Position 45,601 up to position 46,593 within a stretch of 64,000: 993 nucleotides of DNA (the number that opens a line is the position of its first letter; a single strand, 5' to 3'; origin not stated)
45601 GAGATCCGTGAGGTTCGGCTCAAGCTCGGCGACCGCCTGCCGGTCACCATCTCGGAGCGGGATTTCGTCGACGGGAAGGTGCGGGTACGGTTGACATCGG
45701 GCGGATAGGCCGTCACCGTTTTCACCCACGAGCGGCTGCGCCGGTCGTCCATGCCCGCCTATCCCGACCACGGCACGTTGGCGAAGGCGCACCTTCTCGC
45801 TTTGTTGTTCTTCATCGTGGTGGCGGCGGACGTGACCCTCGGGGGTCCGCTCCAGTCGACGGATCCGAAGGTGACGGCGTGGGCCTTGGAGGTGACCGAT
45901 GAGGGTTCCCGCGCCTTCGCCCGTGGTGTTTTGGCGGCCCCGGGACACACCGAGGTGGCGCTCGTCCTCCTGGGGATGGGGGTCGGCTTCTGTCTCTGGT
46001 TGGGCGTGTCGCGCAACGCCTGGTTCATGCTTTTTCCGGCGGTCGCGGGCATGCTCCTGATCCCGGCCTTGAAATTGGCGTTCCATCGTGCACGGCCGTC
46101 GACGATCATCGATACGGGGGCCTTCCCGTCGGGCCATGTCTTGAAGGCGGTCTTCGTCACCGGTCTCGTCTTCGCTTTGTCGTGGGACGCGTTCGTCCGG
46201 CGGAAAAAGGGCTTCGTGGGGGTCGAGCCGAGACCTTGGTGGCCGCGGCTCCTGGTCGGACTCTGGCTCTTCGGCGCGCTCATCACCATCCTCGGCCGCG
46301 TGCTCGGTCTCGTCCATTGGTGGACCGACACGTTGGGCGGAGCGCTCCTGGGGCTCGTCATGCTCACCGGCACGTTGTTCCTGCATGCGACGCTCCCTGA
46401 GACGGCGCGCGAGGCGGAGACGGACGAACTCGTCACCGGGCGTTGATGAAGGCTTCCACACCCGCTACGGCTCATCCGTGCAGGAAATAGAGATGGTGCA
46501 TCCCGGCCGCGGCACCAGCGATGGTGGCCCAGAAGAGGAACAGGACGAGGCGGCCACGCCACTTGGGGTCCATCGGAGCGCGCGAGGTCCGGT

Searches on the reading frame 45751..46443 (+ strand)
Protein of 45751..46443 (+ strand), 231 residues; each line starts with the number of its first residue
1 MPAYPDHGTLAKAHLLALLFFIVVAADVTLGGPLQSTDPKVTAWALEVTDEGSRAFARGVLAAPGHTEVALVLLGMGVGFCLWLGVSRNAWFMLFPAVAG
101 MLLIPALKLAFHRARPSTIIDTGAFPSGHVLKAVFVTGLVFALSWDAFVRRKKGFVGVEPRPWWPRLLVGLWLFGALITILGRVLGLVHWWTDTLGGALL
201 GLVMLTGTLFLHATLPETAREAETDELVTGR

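Call 8: search_protein_families(library=pfam, proteins=[window:45751-46443:+], max_evalue=0.01)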
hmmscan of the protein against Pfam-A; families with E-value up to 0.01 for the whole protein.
window:45751-46443:+ (231 aa): 1 family
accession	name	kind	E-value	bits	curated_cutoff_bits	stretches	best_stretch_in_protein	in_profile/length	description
PF01569.27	PAP2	-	3e-12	46.9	27.2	1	91-211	3-124/130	PAP2 superfamily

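Call 9: search_protein_families(library=ncbifam, proteins=[window:45751-46443:+], max_evalue=0.01)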
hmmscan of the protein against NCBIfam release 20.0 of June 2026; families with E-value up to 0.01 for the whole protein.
window:45751-46443:+ (231 aa): 0 families
